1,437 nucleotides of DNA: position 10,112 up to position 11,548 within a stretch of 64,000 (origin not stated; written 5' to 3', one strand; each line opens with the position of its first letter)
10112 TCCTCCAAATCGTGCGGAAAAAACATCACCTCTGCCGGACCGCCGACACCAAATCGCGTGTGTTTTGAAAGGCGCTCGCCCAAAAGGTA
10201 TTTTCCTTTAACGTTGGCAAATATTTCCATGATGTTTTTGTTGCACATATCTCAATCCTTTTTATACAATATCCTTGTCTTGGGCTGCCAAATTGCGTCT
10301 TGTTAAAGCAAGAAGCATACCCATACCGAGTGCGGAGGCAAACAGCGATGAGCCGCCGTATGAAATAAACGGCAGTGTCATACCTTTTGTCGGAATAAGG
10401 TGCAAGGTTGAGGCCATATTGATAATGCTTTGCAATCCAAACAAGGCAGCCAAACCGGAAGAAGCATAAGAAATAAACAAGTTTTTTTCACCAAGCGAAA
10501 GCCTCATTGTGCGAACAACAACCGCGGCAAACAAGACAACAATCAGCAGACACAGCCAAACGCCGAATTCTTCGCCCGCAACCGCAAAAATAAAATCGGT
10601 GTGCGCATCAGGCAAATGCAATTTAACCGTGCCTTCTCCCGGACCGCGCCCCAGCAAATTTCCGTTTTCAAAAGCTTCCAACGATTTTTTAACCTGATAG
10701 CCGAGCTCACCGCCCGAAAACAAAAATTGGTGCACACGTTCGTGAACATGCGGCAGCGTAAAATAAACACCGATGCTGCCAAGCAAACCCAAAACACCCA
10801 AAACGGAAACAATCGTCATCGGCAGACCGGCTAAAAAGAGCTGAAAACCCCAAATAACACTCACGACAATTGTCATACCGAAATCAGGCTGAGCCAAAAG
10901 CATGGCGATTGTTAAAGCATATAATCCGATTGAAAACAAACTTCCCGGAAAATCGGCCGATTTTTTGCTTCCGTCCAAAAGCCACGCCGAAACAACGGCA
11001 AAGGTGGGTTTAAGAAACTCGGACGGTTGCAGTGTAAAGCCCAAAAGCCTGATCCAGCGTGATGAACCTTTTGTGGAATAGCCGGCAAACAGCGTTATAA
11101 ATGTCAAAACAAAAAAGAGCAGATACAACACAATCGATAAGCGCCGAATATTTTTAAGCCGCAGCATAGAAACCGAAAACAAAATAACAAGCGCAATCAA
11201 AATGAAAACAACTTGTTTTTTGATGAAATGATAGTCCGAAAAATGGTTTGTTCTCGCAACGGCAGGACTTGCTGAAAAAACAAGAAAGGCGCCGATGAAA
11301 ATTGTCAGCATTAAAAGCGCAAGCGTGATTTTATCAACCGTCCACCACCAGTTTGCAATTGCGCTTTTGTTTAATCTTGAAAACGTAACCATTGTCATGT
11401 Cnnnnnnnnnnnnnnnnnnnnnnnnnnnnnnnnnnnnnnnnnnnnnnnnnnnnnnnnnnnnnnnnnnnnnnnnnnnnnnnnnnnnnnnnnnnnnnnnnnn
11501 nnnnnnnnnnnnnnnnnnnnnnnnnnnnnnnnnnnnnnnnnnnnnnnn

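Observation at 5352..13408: Unusually compact division/cell-wall cluster: accD-mraY-ftsW-murB-ftsQ-ftsA-ftsZ with murD, murG, murC and ddl absent from the cluster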

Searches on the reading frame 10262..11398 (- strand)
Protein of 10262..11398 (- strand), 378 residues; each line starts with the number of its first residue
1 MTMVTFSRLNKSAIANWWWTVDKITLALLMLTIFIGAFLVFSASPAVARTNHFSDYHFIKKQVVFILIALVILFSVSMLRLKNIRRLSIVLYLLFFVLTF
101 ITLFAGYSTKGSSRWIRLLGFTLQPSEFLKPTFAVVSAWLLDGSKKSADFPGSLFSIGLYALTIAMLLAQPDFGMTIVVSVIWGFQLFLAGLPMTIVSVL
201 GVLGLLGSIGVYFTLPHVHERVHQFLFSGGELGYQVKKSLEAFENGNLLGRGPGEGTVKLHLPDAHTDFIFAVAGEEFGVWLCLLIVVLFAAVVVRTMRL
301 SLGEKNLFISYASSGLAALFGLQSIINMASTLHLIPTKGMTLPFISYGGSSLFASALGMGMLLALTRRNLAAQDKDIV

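Call 3: search_protein_families(library=ncbifam, proteins=[window:10262-11398:-])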
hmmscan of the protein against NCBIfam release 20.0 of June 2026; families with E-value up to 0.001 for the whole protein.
window:10262-11398:- (378 aa): 6 families
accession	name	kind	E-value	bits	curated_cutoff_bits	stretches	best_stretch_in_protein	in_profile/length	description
TIGR02614.1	ftsW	equivalog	2.8e-97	326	337.5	1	22-368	1-356/357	putative lipid II flippase FtsW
TIGR02210.1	rodA_shape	equivalog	2.2e-65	221.1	336.7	1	23-368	2-355/357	rod shape-determining protein RodA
TIGR02615.1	spoVE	exception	9.3e-56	189.8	448.8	1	24-367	3-354/354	stage V sporulation protein E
NF008042.0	PRK10774.1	equivalog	1.2e-45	156.2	493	1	22-365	36-388/405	cell division protein FtsW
NF037961.1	RodA_shape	subfamily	3.9e-39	135.1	150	2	231-361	271-403/415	rod shape-determining protein RodA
NF008060.0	PRK10794.1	equivalog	6.6e-31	107.6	590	1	22-367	12-362/370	peptidoglycan glycosyltransferase MrdB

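Call 4: search_protein_families(library=pfam, proteins=[window:10262-11398:-])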
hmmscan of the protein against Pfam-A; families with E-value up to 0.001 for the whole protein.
window:10262-11398:- (378 aa): 1 family
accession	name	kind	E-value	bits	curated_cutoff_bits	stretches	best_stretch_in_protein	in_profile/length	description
PF01098.24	FTSW_RODA_SPOVE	-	1.6e-70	238.4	26.4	1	25-367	4-352/356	Cell cycle protein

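Call 8: find_encoding_contigs(protein=window:10262-11398:-, flank=10000, max_places=6)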
Protein window:10262-11398:- (378 aa): no gene with exactly this product is on record in the collection.

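Call 9: find_related_loci(query=window:10262-11398:-, collection=genome_contigs, flank=10000)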
Query window:10262-11398:- (378 aa) in genome_contigs; peptide patterns used: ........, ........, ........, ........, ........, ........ (x = any residue, [..] = any of these).
600 stretches matched a pattern (row limit reached: there are more); 549 encode a relative of the query (tblastn E <= 1e-3); the best 80 are kept; 80 distinct loci.
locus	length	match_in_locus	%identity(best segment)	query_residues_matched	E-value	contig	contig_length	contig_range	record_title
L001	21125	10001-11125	80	3-377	0e+0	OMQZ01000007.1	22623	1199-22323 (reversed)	uncultured Rhodospirillaceae bacterium isolate RUG803 genome assembly, contig: k87_1735953, whole genome shotgun sequenc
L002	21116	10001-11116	72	5-376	0e+0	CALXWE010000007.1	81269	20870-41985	MAG: uncultured Alphaproteobacteria bacterium isolate BRZ_SP__bin53 genome assembly, contig: BRZ_SP__NODE_340_length_812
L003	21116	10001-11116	73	5-376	0e+0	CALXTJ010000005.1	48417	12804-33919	MAG: uncultured Alphaproteobacteria bacterium isolate BRZ_KS__bin114 genome assembly, contig: BRZ_KS__NODE_1055_length_4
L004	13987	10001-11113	73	6-376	4e-178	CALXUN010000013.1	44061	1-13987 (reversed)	MAG: uncultured Alphaproteobacteria bacterium isolate BRZ_FB__bin86 genome assembly, contig: BRZ_FB__NODE_1129_length_44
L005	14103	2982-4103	61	3-376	4e-154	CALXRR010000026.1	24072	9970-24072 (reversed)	MAG: uncultured Alphaproteobacteria bacterium isolate BRZ_AG__bin71 genome assembly, contig: BRZ_AG__NODE_3126_length_24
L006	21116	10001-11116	61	5-376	4e-152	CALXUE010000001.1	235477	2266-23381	MAG: uncultured Alphaproteobacteria bacterium isolate BRZ_MQ__bin8 genome assembly, contig: BRZ_MQ__NODE_42_length_23547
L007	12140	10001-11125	64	7-377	2e-151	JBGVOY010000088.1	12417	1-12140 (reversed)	MAG: Alphaproteobacteria bacterium isolate fecal_MAG_20 fecal_MAG_20_contig_0088, whole genome shotgun sequence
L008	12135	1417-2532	62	5-376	2e-151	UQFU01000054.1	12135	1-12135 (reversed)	uncultured Alphaproteobacteria bacterium isolate UMGS241 genome assembly, contig: NODE_2401_length_12135_cov_4.890397, w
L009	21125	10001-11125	60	2-376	1e-148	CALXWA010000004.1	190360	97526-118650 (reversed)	MAG: uncultured Alphaproteobacteria bacterium isolate BRZ_FL__bin18 genome assembly, contig: BRZ_FL__NODE_115_length_190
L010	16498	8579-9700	59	3-376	6e-147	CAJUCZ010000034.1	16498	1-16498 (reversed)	MAG TPA_asm: uncultured Alphaproteobacteria bacterium isolate MGBC133411 genome assembly, contig: MGBC133411.34, whole g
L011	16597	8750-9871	59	3-376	8e-147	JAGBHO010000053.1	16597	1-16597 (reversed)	MAG: Alphaproteobacteria bacterium isolate RGIG9125 Water_deer_Rectum.Co__c1452320, whole genome shotgun sequence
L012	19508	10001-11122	62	3-376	9e-145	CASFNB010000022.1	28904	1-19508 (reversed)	uncultured proteobacterium isolate A1_L3_371371_idba_bin.16 genome assembly, contig: A1_L3_371371_idba_bin.16.fa_scaffol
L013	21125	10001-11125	57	3-377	6e-144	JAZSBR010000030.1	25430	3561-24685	MAG: Alphaproteobacteria bacterium isolate T1900044927_TS20190393.MAGScoT_cleanbin_000012 SGB_3385_k141_2294538, whole g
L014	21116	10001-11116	59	3-376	1e-143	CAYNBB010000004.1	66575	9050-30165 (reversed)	MAG TPA_asm: uncultured Azospirillaceae bacterium isolate SRP225648_co1_885 genome assembly, contig: NODE_645_length_665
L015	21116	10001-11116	59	5-376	5e-143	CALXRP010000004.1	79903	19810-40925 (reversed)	MAG: uncultured Alphaproteobacteria bacterium isolate BRZ_BN__bin26 genome assembly, contig: BRZ_BN__NODE_421_length_799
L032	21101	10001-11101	52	3-369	8e-122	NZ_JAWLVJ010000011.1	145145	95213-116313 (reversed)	Terasakiella sp. A23 Scaffold11, whole genome shotgun sequence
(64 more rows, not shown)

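Call 12: search_protein_families(library=ncbifam, proteins=[L032:1316-1783:+, L032:1780-2721:+, L032:3048-4739:+, L032:4743-6161:+, L032:6154-7536:+, L032:8643-10004:+, L032:11116-12219:+, L032:12216-13640:+, L032:14574-15488:+, L032:19644-20591:+], max_evalue=1e-20)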
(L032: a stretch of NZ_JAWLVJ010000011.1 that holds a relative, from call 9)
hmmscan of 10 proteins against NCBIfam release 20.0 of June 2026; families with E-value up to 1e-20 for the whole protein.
L032:1316-1783:+ (155 aa): 3 families
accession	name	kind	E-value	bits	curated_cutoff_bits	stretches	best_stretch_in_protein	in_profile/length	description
NF001477.0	PRK00326.2-4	equivalog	9e-42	142.6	162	1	1-145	1-143/155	division/cell wall cluster transcriptional repressor MraZ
NF001475.0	PRK00326.2-1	equivalog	9.6e-35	119.7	257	1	1-147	1-146/149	division/cell wall cluster transcriptional repressor MraZ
NF001476.0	PRK00326.2-2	equivalog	3.1e-22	78.9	162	1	1-134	2-141/163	division/cell wall cluster transcriptional repressor MraZ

L032:1780-2721:+ (313 aa): 1 family
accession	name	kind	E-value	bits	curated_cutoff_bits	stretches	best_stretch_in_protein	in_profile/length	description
TIGR00006.1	TIGR00006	equivalog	4e-94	315.5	154.3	1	3-298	6-305/310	16S rRNA (cytosine(1402)-N(4))-methyltransferase RsmH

L032:3048-4739:+ (563 aa): 7 families
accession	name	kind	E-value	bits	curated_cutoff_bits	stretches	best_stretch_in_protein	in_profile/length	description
TIGR02214.1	spoVD_pbp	equivalog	2.6e-83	280.5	688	1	203-547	213-566/636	stage V sporulation protein D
NF053573.1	PBP2_PenA_Neis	exception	1.1e-80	271.9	1105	2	203-544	235-569/572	peptidoglycan D,D-transpeptidase PBP2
NF011685.0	PRK15105.1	subfamily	7.1e-69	232.9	737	2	203-532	232-554/588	peptidoglycan glycosyltransferase FtsI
TIGR03423.1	pbp2_mrdA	equivalog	1.5e-57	195.4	455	1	202-534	228-589/593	penicillin-binding protein 2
NF051842.1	PBP4_5_Efaec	equivalog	4e-26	91.6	700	0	203-512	335-652/668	penicillin-binding protein PBP4(5)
NF038271.1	strep_PBP2X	exception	1.9e-22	79.3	1050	0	210-424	266-486/750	penicillin-binding protein PBP2X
TIGR02074.1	PBP_1a_fam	subfamily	1.9e-21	76.5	508.75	1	202-476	225-488/535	PBP1A family penicillin-binding protein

L032:4743-6161:+ (472 aa): 17 families
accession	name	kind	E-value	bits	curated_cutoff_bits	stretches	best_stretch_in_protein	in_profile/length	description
NF001124.0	PRK00139.1-2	equivalog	7.1e-182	605.6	476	1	12-470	23-492/500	UDP-N-acetylmuramoyl-L-alanyl-D-glutamate--2,6-diaminopimelate ligase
NF008896.0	PRK11929.1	equivalog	7.6e-146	487.4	1023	1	15-469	27-497/965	bifunctional UDP-N-acetylmuramoyl-L-alanyl-D-glutamate--2,6-diaminopimelate ligase MurE/UDP-N-acetylmuramoyl-tripeptide--D-alanyl-D-alanine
TIGR01085.1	murE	subfamily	6.6e-134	447.3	257.3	1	15-470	2-471/472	UDP-N-acetylmuramyl-tripeptide synthetase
NF001126.0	PRK00139.1-4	equivalog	1.6e-128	429.3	373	1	11-471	17-483/486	UDP-N-acetylmuramoyl-L-alanyl-D-glutamate--2,6-diaminopimelate ligase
NF001123.0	PRK00139.1-1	equivalog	3.4e-116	388.8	586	1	8-470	8-489/493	UDP-N-acetylmuramoyl-L-alanyl-D-glutamate--2,6-diaminopimelate ligase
NF010628.0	PRK14022.1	equivalog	4.7e-78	263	536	1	14-455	32-465/483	UDP-N-acetylmuramoyl-L-alanyl-D-glutamate--L-lysine ligase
NF001130.0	PRK00139.2-4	equivalog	5.1e-47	160.7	715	1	12-470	26-511/516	UDP-N-acetylmuramoyl-L-alanyl-D-glutamate--2,6-diaminopimelate ligase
NF001131.0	PRK00139.2-5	equivalog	1.3e-33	116.5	1000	1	60-453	74-465/483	UDP-N-acetylmuramoyl-L-alanyl-D-glutamate--2,6-diaminopimelate ligase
TIGR01143.1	murF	subfamily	3.5e-32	111.9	288.6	0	22-126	1-103/418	UDP-N-acetylmuramoyl-tripeptide--D-alanyl-D-alanine ligase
NF001129.0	PRK00139.2-3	equivalog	2e-27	95.9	762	1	13-461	37-505/517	UDP-N-acetylmuramoyl-L-alanyl-D-glutamate--2,6-diaminopimelate ligase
NF001127.0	PRK00139.2-1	equivalog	4e-27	95.1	997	0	273-470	308-511/520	UDP-N-acetylmuramoyl-L-alanyl-D-glutamate--2,6-diaminopimelate ligase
TIGR01087.1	murD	equivalog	5.5e-25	88.3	211.95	0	163-340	150-319/441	UDP-N-acetylmuramoyl-L-alanine--D-glutamate ligase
TIGR02068.2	cya_phycin_syn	equivalog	4.3e-24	84.6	850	1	101-443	483-847/862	cyanophycin synthetase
TIGR01082.1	murC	equivalog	7.1e-22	78.1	335.1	0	188-447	169-440/449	UDP-N-acetylmuramate--L-alanine ligase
NF008041.0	PRK10773.1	equivalog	8.5e-22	77.5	551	1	13-330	20-319/453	UDP-N-acetylmuramoyl-tripeptide--D-alanyl-D-alanine ligase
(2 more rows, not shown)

L032:6154-7536:+ (460 aa): 10 families
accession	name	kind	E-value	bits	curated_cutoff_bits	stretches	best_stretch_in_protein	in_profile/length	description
NF010693.0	PRK14093.1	equivalog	7.1e-151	503.1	544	1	3-451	4-464/479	UDP-N-acetylmuramoylalanyl-D-glutamyl-2,6-diaminopimelate--D-alanyl-D-alanine ligase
TIGR01143.1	murF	subfamily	4.6e-119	398.1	288.6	1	30-451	1-418/418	UDP-N-acetylmuramoyl-tripeptide--D-alanyl-D-alanine ligase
NF008896.0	PRK11929.1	equivalog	4.5e-108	362.4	1023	1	26-452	528-957/965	bifunctional UDP-N-acetylmuramoyl-L-alanyl-D-glutamate--2,6-diaminopimelate ligase MurE/UDP-N-acetylmuramoyl-tripeptide--D-alanyl-D-alanine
NF008041.0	PRK10773.1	equivalog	3.2e-90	303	551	1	24-450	23-446/453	UDP-N-acetylmuramoyl-tripeptide--D-alanyl-D-alanine ligase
NF008897.0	PRK11930.1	equivalog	7e-55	186.4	804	1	25-449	24-451/822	bifunctional UDP-N-acetylmuramoyl-tripeptide:D-alanyl-D-alanine ligase/alanine racemase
NF001126.0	PRK00139.1-4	equivalog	2.7e-40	138.3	373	0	24-143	22-143/486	UDP-N-acetylmuramoyl-L-alanyl-D-glutamate--2,6-diaminopimelate ligase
NF001124.0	PRK00139.1-2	equivalog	3.7e-39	134.8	476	1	15-365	18-384/500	UDP-N-acetylmuramoyl-L-alanyl-D-glutamate--2,6-diaminopimelate ligase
TIGR01085.1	murE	subfamily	1.3e-33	116.6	257.3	1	24-365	3-365/472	UDP-N-acetylmuramyl-tripeptide synthetase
NF001123.0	PRK00139.1-1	equivalog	5.2e-25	88.1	586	0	24-142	19-145/493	UDP-N-acetylmuramoyl-L-alanyl-D-glutamate--2,6-diaminopimelate ligase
TIGR01087.1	murD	equivalog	2.8e-21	76.1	211.95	1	91-354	91-339/441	UDP-N-acetylmuramoyl-L-alanine--D-glutamate ligase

L032:8643-10004:+ (453 aa): 8 families
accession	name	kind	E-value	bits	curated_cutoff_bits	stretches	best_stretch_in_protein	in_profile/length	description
TIGR01087.1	murD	equivalog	1.1e-113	380.6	211.95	1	12-443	2-440/441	UDP-N-acetylmuramoyl-L-alanine--D-glutamate ligase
NF001126.0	PRK00139.1-4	equivalog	6e-27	94.3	373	0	153-338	175-357/486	UDP-N-acetylmuramoyl-L-alanyl-D-glutamate--2,6-diaminopimelate ligase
NF001124.0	PRK00139.1-2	equivalog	1e-26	93.8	476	0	153-340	180-368/500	UDP-N-acetylmuramoyl-L-alanyl-D-glutamate--2,6-diaminopimelate ligase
TIGR01085.1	murE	subfamily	1.9e-26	93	257.3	0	152-340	158-349/472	UDP-N-acetylmuramyl-tripeptide synthetase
TIGR01082.1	murC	equivalog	2.7e-26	92.7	335.1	1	28-327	40-322/449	UDP-N-acetylmuramate--L-alanine ligase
NF008896.0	PRK11929.1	equivalog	1.9e-24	85.6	1023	0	153-238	183-270/965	bifunctional UDP-N-acetylmuramoyl-L-alanyl-D-glutamate--2,6-diaminopimelate ligase MurE/UDP-N-acetylmuramoyl-tripeptide--D-alanyl-D-alanine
NF001123.0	PRK00139.1-1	equivalog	5.1e-21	74.9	586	0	154-341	179-368/493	UDP-N-acetylmuramoyl-L-alanyl-D-glutamate--2,6-diaminopimelate ligase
NF053647.1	pMurD2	equivalog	8.6e-21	74.3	550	0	12-221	3-221/405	pseudomurein biosynthesis peptide ligase pMurD2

L032:11116-12219:+ (367 aa): 2 families
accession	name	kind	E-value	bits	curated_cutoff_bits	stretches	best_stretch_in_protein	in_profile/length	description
TIGR01133.1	murG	equivalog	1.8e-88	297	250.25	1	2-360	2-352/353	undecaprenyldiphospho-muramoylpentapeptide beta-N-acetylglucosaminyltransferase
NF009102.0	PRK12446.1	equivalog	8.2e-27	94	339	1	8-331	4-322/352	undecaprenyldiphospho-muramoylpentapeptide beta-N-acetylglucosaminyltransferase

L032:12216-13640:+ (474 aa): 10 families
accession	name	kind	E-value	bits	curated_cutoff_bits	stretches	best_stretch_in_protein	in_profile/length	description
TIGR01082.1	murC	equivalog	1.5e-155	518.7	335.1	1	14-460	2-445/449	UDP-N-acetylmuramate--L-alanine ligase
NF011171.0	PRK14573.1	equivalog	6.8e-93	312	1015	1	14-465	7-446/809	bifunctional UDP-N-acetylmuramate--L-alanine ligase/D-alanine--D-alanine ligase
TIGR01081.1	mpl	equivalog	1.5e-51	175.8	388.7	1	14-457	2-437/448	UDP-N-acetylmuramate:L-alanyl-gamma-D-glutamyl-meso-diaminopimelate ligase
NF053645.1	pMurC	equivalog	2.4e-31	109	560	0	16-245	3-246/492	pseudomurein biosynthesis peptide ligase pMurC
NF001126.0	PRK00139.1-4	equivalog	8e-30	103.8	373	1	181-367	196-374/486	UDP-N-acetylmuramoyl-L-alanyl-D-glutamate--2,6-diaminopimelate ligase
TIGR01087.1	murD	equivalog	2.2e-27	96.2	211.95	1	14-340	2-322/441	UDP-N-acetylmuramoyl-L-alanine--D-glutamate ligase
NF001124.0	PRK00139.1-2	equivalog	2.7e-26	92.4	476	1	179-454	199-468/500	UDP-N-acetylmuramoyl-L-alanyl-D-glutamate--2,6-diaminopimelate ligase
TIGR01085.1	murE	subfamily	7.2e-24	84.5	257.3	0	180-367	179-364/472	UDP-N-acetylmuramyl-tripeptide synthetase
TIGR01143.1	murF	subfamily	2.9e-22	79.2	288.6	1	70-341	33-303/418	UDP-N-acetylmuramoyl-tripeptide--D-alanyl-D-alanine ligase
NF008896.0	PRK11929.1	equivalog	8.5e-21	73.5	1023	0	180-340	681-839/965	bifunctional UDP-N-acetylmuramoyl-L-alanyl-D-glutamate--2,6-diaminopimelate ligase MurE/UDP-N-acetylmuramoyl-tripeptide--D-alanyl-D-alanine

L032:14574-15488:+ (304 aa): 29 families (the best 25 are shown)
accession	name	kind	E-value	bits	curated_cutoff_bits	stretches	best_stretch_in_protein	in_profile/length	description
NF002378.0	PRK01372.1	subfamily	5.6e-120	399.7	243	1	2-303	6-304/305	D-alanine--D-alanine ligase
TIGR01205.1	D_ala_D_alaTIGR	subfamily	1.4e-91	306.8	245.65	1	4-300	1-317/318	D-alanine--D-alanine ligase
NF002528.0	PRK01966.1-4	subfamily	1.8e-72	244.2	262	1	56-300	99-358/366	D-alanine--D-alanine ligase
NF011169.0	PRK14571.1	equivalog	8.2e-68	228.9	404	1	4-300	2-295/300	D-alanyl-alanine synthetase A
NF002527.0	PRK01966.1-3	equivalog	5.2e-63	213.2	310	1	56-300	76-328/332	D-alanine--D-alanine ligase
NF011170.0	PRK14572.1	equivalog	2.8e-59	201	489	1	58-298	90-343/351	D-alanyl-alanine synthetase A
NF002526.0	PRK01966.1-2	equivalog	1.4e-57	195.2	449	1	57-300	94-347/362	D-alanine--D-alanine ligase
NF002525.0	PRK01966.1-1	equivalog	1.9e-57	194.9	457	1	55-299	97-349/364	D-alanine--D-alanine ligase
NF011167.0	PRK14569.1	equivalog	1.1e-52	179.3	410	1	4-301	5-296/296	D-alanyl-alanine synthetase A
NF002529.0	PRK01966.1-5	equivalog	1.8e-52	178.4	472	1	52-301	81-337/348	D-alanine--D-alanine ligase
NF000091.3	D_ala_D_ser_VanG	exception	4.3e-52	177.1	495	1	58-299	95-342/344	D-alanine--D-serine ligase VanG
NF000207.3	D_ala_D_ser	equivalog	7.3e-51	173.3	520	1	54-300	87-339/342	D-alanine--D-serine ligase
NF000206.1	D_ala_D_lac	equivalog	1.7e-43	149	550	1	58-298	92-338/342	D-alanine--(R)-lactate ligase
NF012214.1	D_ala_D_ser_VanC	exception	2.9e-42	145.1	650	1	57-300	95-345/350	D-alanine--D-serine ligase VanC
NF012213.0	VanC1_ser_lig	exception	2.2e-39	135.3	775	1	55-301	86-339/343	D-alanine--D-serine ligase VanC1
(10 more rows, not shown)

L032:19644-20591:+ (315 aa): 3 families
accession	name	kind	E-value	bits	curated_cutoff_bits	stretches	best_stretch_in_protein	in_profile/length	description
TIGR00325.1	lpxC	equivalog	1.4e-100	336.5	187.25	1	14-297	2-283/297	UDP-3-O-acyl-N-acetylglucosamine deacetylase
NF009667.0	PRK13188.1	equivalog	3.3e-74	250.3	465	1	13-289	3-302/464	bifunctional UDP-3-O-[3-hydroxymyristoyl] N-acetylglucosamine deacetylase/3-hydroxyacyl-ACP dehydratase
NF009666.0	PRK13187.1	equivalog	1.2e-57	195.3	423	1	10-295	6-300/305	UDP-3-O-acyl N-acetylglycosamine deacetylase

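Call 17: find_homologous_proteins(query=L015:19763-20680:+, max_evalue=1e-30)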
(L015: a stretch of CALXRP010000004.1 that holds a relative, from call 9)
Query L015:19763-20680:+ (305 aa): 7996 proteins with E <= 1e-30 among 8000 candidates; the best 120 are listed.
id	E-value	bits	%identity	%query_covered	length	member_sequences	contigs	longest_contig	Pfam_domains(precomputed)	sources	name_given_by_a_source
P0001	8.2e-191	650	94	100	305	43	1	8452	PF01820.28,PF13535.12,PF02655.20,PF07478.19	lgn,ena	-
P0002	5.6e-164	562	82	99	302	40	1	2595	PF01820.28,PF13535.12,PF02222.28,PF02655.20,PF07478.19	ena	-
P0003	7.5e-164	562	82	99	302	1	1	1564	PF01820.28,PF13535.12,PF02222.28,PF02655.20,PF07478.19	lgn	-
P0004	1.5e-147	508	74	98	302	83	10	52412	PF01820.28,PF13535.12,PF02655.20,PF07478.19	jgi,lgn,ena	jgi:D-ala D-ala ligase N-terminal domain protein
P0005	8.9e-144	496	73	99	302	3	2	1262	PF01820.28,PF13535.12,PF02655.20,PF07478.19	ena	-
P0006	4.0e-140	484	71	99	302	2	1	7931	PF01820.28,PF13535.12,PF02655.20,PF07478.19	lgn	-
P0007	7.2e-140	483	71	99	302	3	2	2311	PF01820.28,PF13535.12,PF02222.28,PF07478.19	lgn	-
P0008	1.3e-138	479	70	99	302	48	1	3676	PF01820.28,PF13535.12,PF02655.20,PF07478.19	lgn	-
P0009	3.2e-137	475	69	99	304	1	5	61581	PF01820.28,PF13535.12,PF02222.28,PF08443.17,PF02655.20,PF07478.19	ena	-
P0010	2.8e-136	471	68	96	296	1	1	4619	PF01820.28,PF13535.12,PF02222.28,PF02655.20,PF07478.19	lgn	-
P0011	4.4e-134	464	68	99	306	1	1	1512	PF01820.28,PF13535.12,PF02222.28,PF08443.17,PF02655.20,PF07478.19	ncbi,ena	-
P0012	1.8e-133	462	67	100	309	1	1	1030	PF01820.28,PF13535.12,PF02222.28,PF08443.17,PF01071.25,PF07478.19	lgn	-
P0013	7.6e-133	460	66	100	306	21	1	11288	PF01820.28,PF13535.12,PF02222.28,PF02655.20,PF07478.19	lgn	-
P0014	9.9e-133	460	68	99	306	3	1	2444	PF01820.28,PF13535.12,PF02222.28,PF08443.17,PF02655.20,PF07478.19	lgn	-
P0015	7.7e-132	457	70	99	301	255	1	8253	PF01820.28,PF13535.12,PF14397.12,PF02222.28,PF02655.20,PF07478.19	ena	-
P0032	1.4e-129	449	65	100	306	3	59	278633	PF01820.28,PF13535.12,PF02222.28,PF02655.20,PF07478.19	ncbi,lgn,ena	-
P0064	2.6e-127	442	66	100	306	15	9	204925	PF01820.28,PF13535.12,PF02222.28,PF08443.17,PF02655.20,PF01071.25,PF07478.19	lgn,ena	-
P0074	1.1e-126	440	65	99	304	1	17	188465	PF01820.28,PF13535.12,PF15632.12,PF02222.28,PF02655.20,PF07478.19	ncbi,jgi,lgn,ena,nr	ncbi:MAG: D-alanine--D-alanine ligase [Alphaproteobacteria bacterium]|nr:D-alanine--D-alanine ligase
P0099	1.3e-125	436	63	100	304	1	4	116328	PF01820.28,PF13535.12,PF07478.19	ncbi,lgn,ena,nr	ncbi:MAG: D-alanine--D-alanine ligase [Alphaproteobacteria bacterium]|nr:D-alanine--D-alanine ligase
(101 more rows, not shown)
